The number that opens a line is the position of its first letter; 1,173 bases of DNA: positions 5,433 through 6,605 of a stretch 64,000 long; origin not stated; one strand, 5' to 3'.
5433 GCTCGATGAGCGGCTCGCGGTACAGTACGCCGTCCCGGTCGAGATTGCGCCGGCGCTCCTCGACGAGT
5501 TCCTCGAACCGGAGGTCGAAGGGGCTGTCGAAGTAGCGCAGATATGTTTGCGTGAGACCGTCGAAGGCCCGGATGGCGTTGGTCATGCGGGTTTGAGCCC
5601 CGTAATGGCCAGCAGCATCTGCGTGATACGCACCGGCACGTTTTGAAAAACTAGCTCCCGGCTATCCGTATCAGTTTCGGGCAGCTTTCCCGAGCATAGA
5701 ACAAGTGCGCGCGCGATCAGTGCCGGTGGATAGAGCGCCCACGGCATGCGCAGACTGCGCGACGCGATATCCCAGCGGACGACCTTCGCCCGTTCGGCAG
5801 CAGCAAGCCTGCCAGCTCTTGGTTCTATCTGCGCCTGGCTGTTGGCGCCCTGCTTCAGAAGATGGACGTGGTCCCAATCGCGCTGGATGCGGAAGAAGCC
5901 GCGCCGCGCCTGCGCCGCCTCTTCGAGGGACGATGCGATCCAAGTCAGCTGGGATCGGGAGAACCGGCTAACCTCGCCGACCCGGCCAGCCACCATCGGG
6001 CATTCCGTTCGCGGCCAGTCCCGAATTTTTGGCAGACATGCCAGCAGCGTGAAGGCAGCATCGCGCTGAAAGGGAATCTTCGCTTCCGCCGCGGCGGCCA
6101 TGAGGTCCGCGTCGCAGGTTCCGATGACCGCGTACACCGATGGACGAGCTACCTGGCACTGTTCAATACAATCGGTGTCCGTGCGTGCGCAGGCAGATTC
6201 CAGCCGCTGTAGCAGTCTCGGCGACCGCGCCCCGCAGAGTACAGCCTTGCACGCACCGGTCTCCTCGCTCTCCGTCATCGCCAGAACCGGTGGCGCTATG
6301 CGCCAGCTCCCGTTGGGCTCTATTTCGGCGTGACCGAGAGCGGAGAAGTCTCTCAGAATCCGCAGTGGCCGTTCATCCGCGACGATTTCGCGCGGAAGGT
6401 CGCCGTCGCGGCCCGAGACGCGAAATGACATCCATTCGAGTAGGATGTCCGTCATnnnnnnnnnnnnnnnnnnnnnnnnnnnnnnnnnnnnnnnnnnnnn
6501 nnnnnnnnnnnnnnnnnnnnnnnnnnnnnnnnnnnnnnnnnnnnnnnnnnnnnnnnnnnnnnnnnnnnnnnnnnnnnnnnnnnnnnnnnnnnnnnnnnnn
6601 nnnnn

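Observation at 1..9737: Four-gene Druantia type II-like defence operon (C5-MTase, 679 aa, 290 aa, helicase-DUF1998 of at least 1862 aa) at the edge of an ICE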

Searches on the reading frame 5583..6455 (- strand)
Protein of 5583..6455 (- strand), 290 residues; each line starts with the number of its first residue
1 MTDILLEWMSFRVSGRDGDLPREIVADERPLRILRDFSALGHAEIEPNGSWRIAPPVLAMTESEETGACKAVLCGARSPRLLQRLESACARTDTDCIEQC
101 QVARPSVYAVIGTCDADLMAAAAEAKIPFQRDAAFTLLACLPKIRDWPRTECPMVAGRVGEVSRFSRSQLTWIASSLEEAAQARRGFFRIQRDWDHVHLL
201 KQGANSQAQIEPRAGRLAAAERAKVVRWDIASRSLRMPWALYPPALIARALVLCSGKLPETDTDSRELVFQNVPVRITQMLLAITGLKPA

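Call 7: search_protein_families(library=padloc, proteins=[window:5583-6455:-], max_evalue=0.01)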
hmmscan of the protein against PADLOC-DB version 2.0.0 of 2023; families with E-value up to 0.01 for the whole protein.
window:5583-6455:- (290 aa): 4 families
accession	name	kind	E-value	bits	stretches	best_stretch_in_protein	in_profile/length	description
PDLC00057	DruL4|DruL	-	2.4e-28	97.3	1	2-280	3-296/309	Unknown function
PDLC00016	DruF2|DruF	-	2e-14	50.5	1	35-283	770-1026/1030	Unknown function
PDLC00056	DruL4|DruL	-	1.5e-13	48.3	1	29-274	41-292/330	Unknown function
PDLC00023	DruF2|DruF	-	2.7e-12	43.6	1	40-281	755-1005/1011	Unknown function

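Call 8: search_protein_families(library=pfam, proteins=[window:5583-6455:-], max_evalue=0.01)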
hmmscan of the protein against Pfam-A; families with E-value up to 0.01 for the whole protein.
window:5583-6455:- (290 aa): 0 families

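Call 15: find_encoding_contigs(protein=window:5583-6455:-, flank=10000, max_places=6)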
Protein window:5583-6455:- (290 aa): 1 contig read that carries it; 1 place shown.
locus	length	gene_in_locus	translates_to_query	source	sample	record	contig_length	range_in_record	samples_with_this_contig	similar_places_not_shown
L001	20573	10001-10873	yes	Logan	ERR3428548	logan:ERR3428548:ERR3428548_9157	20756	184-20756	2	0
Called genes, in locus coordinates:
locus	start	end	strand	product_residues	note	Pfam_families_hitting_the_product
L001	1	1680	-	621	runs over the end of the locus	?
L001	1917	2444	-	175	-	PF10502:Peptidase_S26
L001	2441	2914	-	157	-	PF11000:DUF2840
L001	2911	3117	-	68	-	PF12728:HTH_17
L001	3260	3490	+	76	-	-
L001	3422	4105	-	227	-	PF01292:Ni_hydr_CYTB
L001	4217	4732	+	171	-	-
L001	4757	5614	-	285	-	PF20109:Trans_reg_dom, PF10074:RovC_DNA-bd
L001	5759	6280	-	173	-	PF05284:DUF736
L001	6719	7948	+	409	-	PF00145:DNA_methylase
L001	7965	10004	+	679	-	-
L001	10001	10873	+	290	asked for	-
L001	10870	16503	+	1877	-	PF00270:DEAD, PF27116:YjiV_N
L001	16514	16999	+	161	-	PF03852:Vsr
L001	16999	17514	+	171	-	-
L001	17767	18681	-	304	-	PF08401:ArdcN, PF18818:MPTase-PolyVal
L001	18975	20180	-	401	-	PF13356:Arm-DNA-bind_3, PF22022:Phage_int_M, PF00589:Phage_integrase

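Call 16: search_protein_families(library=pfam, proteins=[L001:10870-16503:+, L001:16514-16999:+, L001:16999-17514:+, L001:17767-18681:-, L001:18975-20180:-], max_evalue=0.01)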
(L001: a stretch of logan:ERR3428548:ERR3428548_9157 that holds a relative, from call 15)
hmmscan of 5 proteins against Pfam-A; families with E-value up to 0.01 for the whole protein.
L001:10870-16503:+ (1877 aa): 3 families
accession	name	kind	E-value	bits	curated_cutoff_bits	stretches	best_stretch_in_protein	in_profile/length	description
PF00270.35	DEAD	-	2.2e-11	44.2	26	1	119-221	13-72/167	DEAD/DEAH box helicase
PF00271.37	Helicase_C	-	2.2e-05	25.1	23.5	1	1164-1227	54-110/110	Helicase conserved C-terminal domain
PF09369.15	MZB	-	0.0022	19.1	24.2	1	1663-1757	2-80/80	MrfA Zn-binding domain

L001:16514-16999:+ (161 aa): 1 family
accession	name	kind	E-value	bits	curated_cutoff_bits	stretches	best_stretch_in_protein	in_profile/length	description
PF03852.21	Vsr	-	1.3e-27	95.9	27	1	22-87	6-71/74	DNA mismatch endonuclease Vsr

L001:16999-17514:+ (171 aa): 0 families

L001:17767-18681:- (304 aa): 3 families
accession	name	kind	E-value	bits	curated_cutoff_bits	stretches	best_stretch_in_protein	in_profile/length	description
PF18818.7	MPTase-PolyVal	-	9.2e-53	178.1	27.5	1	158-284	2-126/126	Zincin-like metallopeptidase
PF08401.16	ArdcN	-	1.7e-44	151.4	22.6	1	10-130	2-123/123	N-terminal domain of anti-restriction factor ArdC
PF20054.4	Tc-38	-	6.1e-05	23.1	23.2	1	52-99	4-51/70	Trypanosoma Tc-38 (p38) protein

L001:18975-20180:- (401 aa): 3 families
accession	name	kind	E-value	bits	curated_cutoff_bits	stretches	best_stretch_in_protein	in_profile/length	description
PF22022.2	Phage_int_M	-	9.7e-28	96.7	27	1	99-194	1-96/96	Phage integrase central domain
PF13356.12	Arm-DNA-bind_3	-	3.9e-25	88.2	27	1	4-88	2-83/83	Arm DNA-binding domain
PF00589.27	Phage_integrase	-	1.7e-19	70.7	27.1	1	210-372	6-169/172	Phage integrase family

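Call 17: search_protein_families(library=ncbifam, proteins=[window:5583-6455:-, L001:10870-16503:+, L001:16514-16999:+, L001:16999-17514:+], max_evalue=0.01)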
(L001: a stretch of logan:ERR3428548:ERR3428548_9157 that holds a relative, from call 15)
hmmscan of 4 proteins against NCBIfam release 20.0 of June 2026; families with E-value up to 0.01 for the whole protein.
window:5583-6455:- (290 aa): 0 families

L001:10870-16503:+ (1877 aa): 7 families
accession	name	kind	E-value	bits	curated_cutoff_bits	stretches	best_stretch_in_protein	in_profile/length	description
TIGR03817.1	DECH_helic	hypoth_equivalog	3.3e-18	65.3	874.1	2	1182-1256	329-402/742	helicase/secretion neighborhood putative DEAH-box helicase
NF041067.1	DpdJ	equivalog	1.3e-10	39.7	800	2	119-150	169-200/1482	protein DpdJ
TIGR04121.1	DEXH_lig_assoc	equivalog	4.8e-07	27.9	850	0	105-149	14-57/804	ligase-associated DNA damage response DEXH box helicase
NF053636.1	DDHlcsCsdAPsy1082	equivalog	0.00013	20.7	890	0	1183-1237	294-347/512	DEAD/DEAH box helicase CsdA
NF010338.0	PRK13767.1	equivalog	0.0006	18.1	849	0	1182-1235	341-394/877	ATP-dependent helicase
NF053711.1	RNA_heli_RhlE1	exception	0.0031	16.3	750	0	1182-1229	294-341/434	RNA helicase RhlE1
NF008394.0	PRK11192.1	equivalog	0.0061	15.4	507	0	1185-1231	300-349/441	ATP-dependent RNA helicase SrmB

L001:16514-16999:+ (161 aa): 1 family
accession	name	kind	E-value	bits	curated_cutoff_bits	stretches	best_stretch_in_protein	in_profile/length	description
TIGR00632.1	vsr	subfamily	1.9e-40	137.9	97.85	1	19-134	4-119/119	DNA mismatch endonuclease Vsr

L001:16999-17514:+ (171 aa): 0 families

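Call 21: find_homologous_proteins(query=window:5583-6455:-, max_evalue=0.001)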
Query window:5583-6455:- (290 aa): 317 proteins with E <= 0.001 among 8000 candidates; the best 120 are listed.
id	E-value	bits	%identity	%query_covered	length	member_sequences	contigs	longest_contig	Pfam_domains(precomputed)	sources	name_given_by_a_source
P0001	9.1e-189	644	100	100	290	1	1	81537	-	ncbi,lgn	-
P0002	1.5e-122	427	70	100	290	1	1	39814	-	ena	-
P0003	3.5e-122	425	68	99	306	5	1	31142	-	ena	-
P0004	6.3e-121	421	70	99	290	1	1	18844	-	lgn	-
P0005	9.6e-119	414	69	99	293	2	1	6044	-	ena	-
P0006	1.9e-114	400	65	100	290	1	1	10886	-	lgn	-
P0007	3.0e-113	396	64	100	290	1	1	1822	-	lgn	-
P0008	3.3e-113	396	62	100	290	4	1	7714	-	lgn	-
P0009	5.2e-103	363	59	99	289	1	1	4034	-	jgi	jgi:hypothetical protein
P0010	2.3e-101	357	59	96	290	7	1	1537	-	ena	-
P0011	3.4e-99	350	59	99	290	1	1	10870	-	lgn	-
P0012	3.8e-99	350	58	99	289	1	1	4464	-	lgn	-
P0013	3.8e-99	350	60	99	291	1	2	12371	-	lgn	-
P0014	6.3e-99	349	58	99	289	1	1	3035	-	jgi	jgi:hypothetical protein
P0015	7.0e-99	349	58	96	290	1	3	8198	-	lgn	-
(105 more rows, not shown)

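Call 23: find_related_loci(query=A1, collection=genome_contigs, flank=10000)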
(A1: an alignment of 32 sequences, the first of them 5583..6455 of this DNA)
Query A1 (290 aa) in genome_contigs; peptide patterns used: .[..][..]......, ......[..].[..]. (x = any residue, [..] = any of these).
43 stretches matched a pattern; 21 encode a relative of the query (tblastn E <= 1e-3); 21 distinct loci.
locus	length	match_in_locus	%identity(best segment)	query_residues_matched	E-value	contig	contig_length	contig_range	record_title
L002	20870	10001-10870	67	1-290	1e-120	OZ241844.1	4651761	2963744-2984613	MAG: Gammaproteobacteria bacterium isolate b2f91a66-62b5-4ede-8c01-8c7eaef895eb genome assembly, chromosome: 1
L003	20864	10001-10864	48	1-288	5e-83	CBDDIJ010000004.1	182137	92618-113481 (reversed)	MAG: Candidatus Obscuribacterales bacterium isolate d5e4265f-a358-4786-9086-93a4549b7058 genome assembly, contig: contig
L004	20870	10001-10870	54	1-290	1e-82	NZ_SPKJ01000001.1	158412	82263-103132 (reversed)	Propylenella binzhouense strain L72 scaffold1.1-size158412, whole genome shotgun sequence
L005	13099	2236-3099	51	1-288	1e-81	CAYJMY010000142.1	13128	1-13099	MAG TPA_asm: uncultured Mesorhizobium sp. isolate ERP124720_co1_147 genome assembly, contig: NODE_5712_length_13128_cov_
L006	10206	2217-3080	52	1-288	3e-81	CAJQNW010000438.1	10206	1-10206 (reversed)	MAG: uncultured Tepidamorphus sp. isolate 10_20180417_Bin_METABAT_18_1 genome assembly, contig: c_000002687575, whole ge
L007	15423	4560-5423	53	1-288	1e-78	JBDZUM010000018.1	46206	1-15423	MAG: Rhodospirillaceae bacterium isolate PE_seawater44 NODE_193_length_46206, whole genome shotgun sequence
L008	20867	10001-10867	48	1-288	8e-79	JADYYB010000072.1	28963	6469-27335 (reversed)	MAG: Bauldia sp. isolate SJ509 c_000000294148, whole genome shotgun sequence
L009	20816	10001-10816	49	1-273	9e-79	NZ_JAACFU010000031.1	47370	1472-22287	Bradyrhizobium sp. CSS354 NODE_31_length_47370_cov_25.8745, whole genome shotgun sequence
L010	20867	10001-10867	47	1-290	3e-78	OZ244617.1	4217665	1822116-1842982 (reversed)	MAG: uncultured Candidatus Binatia bacterium isolate c6e9418e-c58b-4f86-8f57-4900b675f3d0 genome assembly, chromosome: 1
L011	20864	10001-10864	48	1-288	1e-75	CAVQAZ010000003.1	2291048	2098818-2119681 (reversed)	MAG: uncultured Gammaproteobacteria bacterium isolate MFD09964.bin.1.308 genome assembly, contig: contig_17518, whole ge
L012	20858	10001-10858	46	1-288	5e-75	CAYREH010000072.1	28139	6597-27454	MAG TPA_asm: uncultured Bradyrhizobium sp. isolate binchicken_co77_69 genome assembly, contig: NODE_2039_length_28139_co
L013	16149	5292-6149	46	1-288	7e-73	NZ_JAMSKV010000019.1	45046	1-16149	Endosaccharibacter trunci strain KSS8 19, whole genome shotgun sequence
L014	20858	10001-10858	42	1-288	8e-59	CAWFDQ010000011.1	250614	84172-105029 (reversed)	MAG: uncultured Alphaproteobacteria bacterium isolate MFD05512.bin.2.37 genome assembly, contig: contig_42438, whole gen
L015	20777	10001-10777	34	5-259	6e-33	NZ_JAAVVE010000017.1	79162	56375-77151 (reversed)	Sphingomonas sp. dw_22 17, whole genome shotgun sequence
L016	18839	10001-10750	33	32-277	4e-32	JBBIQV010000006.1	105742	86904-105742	MAG: Nitrospiraceae bacterium isolate PGF172224_bin_334 NODE_85_length_105742_cov_8.291597, whole genome shotgun sequenc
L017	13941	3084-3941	35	5-286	7e-31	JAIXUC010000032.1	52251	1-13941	MAG: Comamonadaceae bacterium isolate D1_MAG_00002 pond_D1_MAG_00002_000000000038, whole genome shotgun sequence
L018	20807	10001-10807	32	1-264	5e-28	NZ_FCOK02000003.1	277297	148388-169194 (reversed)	Caballeronia udeis isolate LMG 27134, whole genome shotgun sequence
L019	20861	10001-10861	32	3-273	9e-28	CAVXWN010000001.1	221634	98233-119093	MAG: uncultured Acidobacteriota bacterium isolate MFD04492.bin.2.64 genome assembly, contig: contig_12029, whole genome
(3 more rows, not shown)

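Call 26: search_protein_families(library=pfam, proteins=[L013:11798-12919:+, L009:16479-17636:+, L014:16533-18008:+, L001:16999-17514:+], max_evalue=1)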
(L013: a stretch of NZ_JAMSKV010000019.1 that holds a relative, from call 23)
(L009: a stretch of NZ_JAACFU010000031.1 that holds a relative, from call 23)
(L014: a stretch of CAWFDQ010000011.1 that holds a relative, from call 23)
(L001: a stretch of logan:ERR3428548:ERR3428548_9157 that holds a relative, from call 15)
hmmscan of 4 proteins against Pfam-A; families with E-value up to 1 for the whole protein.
L013:11798-12919:+ (373 aa): 1 family
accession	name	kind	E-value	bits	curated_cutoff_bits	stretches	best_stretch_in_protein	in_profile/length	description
PF12705.13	PDDEXK_1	-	5.6e-14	53.1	22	1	15-265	2-247/247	PD-(D/E)XK nuclease superfamily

L009:16479-17636:+ (385 aa): 1 family
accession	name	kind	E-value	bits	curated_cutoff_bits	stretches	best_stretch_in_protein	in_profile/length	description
PF12705.13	PDDEXK_1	-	7.7e-10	39.6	22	1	14-269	3-247/247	PD-(D/E)XK nuclease superfamily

L014:16533-18008:+ (491 aa): 1 family
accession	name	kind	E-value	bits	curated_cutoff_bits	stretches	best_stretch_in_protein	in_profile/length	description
PF12705.13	PDDEXK_1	-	6.8e-07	29.9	22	1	14-212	3-181/247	PD-(D/E)XK nuclease superfamily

L001:16999-17514:+ (171 aa): 0 families

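Call 27: search_protein_families(library=padloc, proteins=[L013:11798-12919:+, L009:16479-17636:+, L001:16514-16999:+, L001:16999-17514:+, L001:10870-16503:+], max_evalue=0.1)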
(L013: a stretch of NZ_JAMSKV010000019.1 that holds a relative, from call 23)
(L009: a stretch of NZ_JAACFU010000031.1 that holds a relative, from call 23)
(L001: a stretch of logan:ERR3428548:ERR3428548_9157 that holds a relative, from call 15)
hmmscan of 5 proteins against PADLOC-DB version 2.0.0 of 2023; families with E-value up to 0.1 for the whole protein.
L013:11798-12919:+ (373 aa): 5 families
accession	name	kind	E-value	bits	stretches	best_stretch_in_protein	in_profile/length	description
PDLC00060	DruK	-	7.5e-18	63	1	16-269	3-264/347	PD-(D/E)XK nuclease superfamily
PDLC00059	DruK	-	2.4e-07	28.2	1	113-306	91-271/326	PD-(D/E)XK nuclease superfamily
PDLC01250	Cas4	-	8.5e-07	27.4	1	98-265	27-168/168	"CAS-I,CAS-II,CAS-III,CAS-IV,CAS-V,CAS-VI; acquisition_associated"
PDLC00943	Cas4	-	0.00026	19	1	147-265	69-179/180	CRISPR-associated protein Cas4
PDLC01447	Cas4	-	0.029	12.8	1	145-265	67-158/161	"CAS-I,CAS-II,CAS-III,CAS-IV,CAS-V,CAS-VI; acquisition_associated"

L009:16479-17636:+ (385 aa): 3 families
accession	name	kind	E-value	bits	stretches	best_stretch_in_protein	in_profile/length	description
PDLC00060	DruK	-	9.5e-20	69.2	1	14-272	3-263/347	PD-(D/E)XK nuclease superfamily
PDLC00059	DruK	-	2.9e-05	21.4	1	137-275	114-241/326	PD-(D/E)XK nuclease superfamily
PDLC01250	Cas4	-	0.0034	15.7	1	138-268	51-167/168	"CAS-I,CAS-II,CAS-III,CAS-IV,CAS-V,CAS-VI; acquisition_associated"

L001:16514-16999:+ (161 aa): 3 families
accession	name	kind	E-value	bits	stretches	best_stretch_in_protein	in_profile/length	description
PDLC03397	Vsr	-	7.8e-28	95.5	1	24-137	9-121/156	Type II nicking endonuclease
PDLC03678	HEase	-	7.3e-07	27.1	1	97-149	207-258/266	homing endonuclease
PDLC02425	PprRE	-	0.033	11.6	1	87-123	180-216/340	-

L001:16999-17514:+ (171 aa): 0 families

L001:10870-16503:+ (1877 aa): 20 families
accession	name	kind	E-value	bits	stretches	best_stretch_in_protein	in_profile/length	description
PDLC00051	DruE4|DruE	-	0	1751.1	1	2-1876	4-1816/1829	SNF2 family N-terminal domain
PDLC00015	DruE2|DruE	-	0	1623.3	1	1-1876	2-1873/1887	SNF2 family N-terminal domain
PDLC00014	DruE2|DruE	-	0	1548.5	1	1-1876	1-1916/1928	SNF2 family N-terminal domain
PDLC00013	DruE1|DruE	-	4.1e-188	626.3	3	191-820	144-767/1776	SNF2 family N-terminal domain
PDLC00037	DruE3|DruE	-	1.5e-102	342.5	4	184-822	146-676/2055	SNF2 family N-terminal domain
PDLC00035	DruE3|DruE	-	2.3e-79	265.5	4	1182-1512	1059-1411/1460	SNF2 family N-terminal domain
PDLC00036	DruE3|DruE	-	5.2e-70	234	5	529-816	383-654/2023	SNF2 family N-terminal domain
PDLC03960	SngC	-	7.9e-17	59.2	2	104-400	24-207/720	-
PDLC02503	BrxHI|BrxHII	-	3.6e-12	43.4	2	1187-1234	303-350/698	BrxHI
PDLC02896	DpdJ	-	3.3e-11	39.6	2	118-149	178-209/1487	DpdJ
PDLC02570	DrmA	-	2.6e-08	30.7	1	1184-1257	583-654/851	DrmA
PDLC02569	DrmA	-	7.8e-08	28.5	1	1185-1252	832-897/1095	DrmA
PDLC01196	Cas3d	-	2.4e-06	24.4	1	104-144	14-53/594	CAS-I-D; effector_G3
PDLC02501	BrxHI|BrxHII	-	4.8e-06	22.9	1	1187-1237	303-353/925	BrxHI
PDLC02893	DpdJ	-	1.5e-05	21.1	0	122-149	185-212/876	DpdJ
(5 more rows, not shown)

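Call 34: search_solved_structures(query=A1, max_evalue=10)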
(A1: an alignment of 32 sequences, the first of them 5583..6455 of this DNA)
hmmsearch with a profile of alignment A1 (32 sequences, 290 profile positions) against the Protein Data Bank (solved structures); distinct sequences matched with E-value up to 10: 2.
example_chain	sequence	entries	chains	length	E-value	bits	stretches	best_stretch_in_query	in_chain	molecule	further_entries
2i0x_A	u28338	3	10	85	0.082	15.2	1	158-196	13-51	Hypothetical protein PF1117 | CRISPR-associated endoribonuclease Cas2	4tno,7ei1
5g4d_A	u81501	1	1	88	0.086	15.1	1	157-192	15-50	CRISPR-ASSOCIATED ENDORIBONUCLEASE CAS2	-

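Call 35: search_solved_structures(query=L001:10870-16503:+, max_evalue=0.001)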
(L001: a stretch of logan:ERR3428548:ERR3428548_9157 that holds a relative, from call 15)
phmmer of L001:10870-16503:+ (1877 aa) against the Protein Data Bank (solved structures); distinct sequences matched with E-value up to 0.001: 3.
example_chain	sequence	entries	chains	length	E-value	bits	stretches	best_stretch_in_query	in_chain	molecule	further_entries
9wae_A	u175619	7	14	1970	5.9e-176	590.3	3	5-818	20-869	Helicase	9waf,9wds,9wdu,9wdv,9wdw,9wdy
9tu7_Y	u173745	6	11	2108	8.6e-39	135.6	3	1162-1277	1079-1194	DEAD/DEAH box helicase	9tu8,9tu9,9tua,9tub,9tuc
6znp_A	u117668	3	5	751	1.9e-07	31.7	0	1184-1267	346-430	Uncharacterized ATP-dependent helicase YprA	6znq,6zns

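Call 41: predict_structure(alignment_id=A1)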
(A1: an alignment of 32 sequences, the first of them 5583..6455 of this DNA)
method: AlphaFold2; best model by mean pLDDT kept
length: 290 residues; sequences in the alignment: 32
mean_pLDDT: 91.9   pTM: 0.88
mean pLDDT of the five models: 91.9, 91.4, 91.2, 90.7, 90.0
residues with pLDDT >= 90: 228; 70-90: 56; 50-70: 6; < 50: 0
segments of 3 or more residues with pLDDT < 50: none
pLDDT, mean of each block of 10 residues (from residue 1): 89 90 82 91 89 95 72 94 96 92 89 92 97 93 94 86 95 95 95 90 92 96 94 94 95 92 93 93 96
secondary structure, 60 per line:
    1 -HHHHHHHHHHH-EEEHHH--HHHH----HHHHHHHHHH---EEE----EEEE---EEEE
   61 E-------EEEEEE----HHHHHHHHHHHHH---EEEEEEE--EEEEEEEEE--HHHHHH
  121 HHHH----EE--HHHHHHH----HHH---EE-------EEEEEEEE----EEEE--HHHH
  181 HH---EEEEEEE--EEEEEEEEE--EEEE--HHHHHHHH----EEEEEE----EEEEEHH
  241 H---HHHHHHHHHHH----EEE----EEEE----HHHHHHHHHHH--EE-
elements in order: H2-12 E14-16 H22-25 H30-39 E43-45 E50-53 E57-61 E69-74 H79-91 E95-101 E104-112 H115-124 H133-139 E159-166 E171-174 H177-182 E186-192 E195-203 E206-209 H212-219 E224-229 E234-238 H245-255 E260-262 E267-270 H275-285
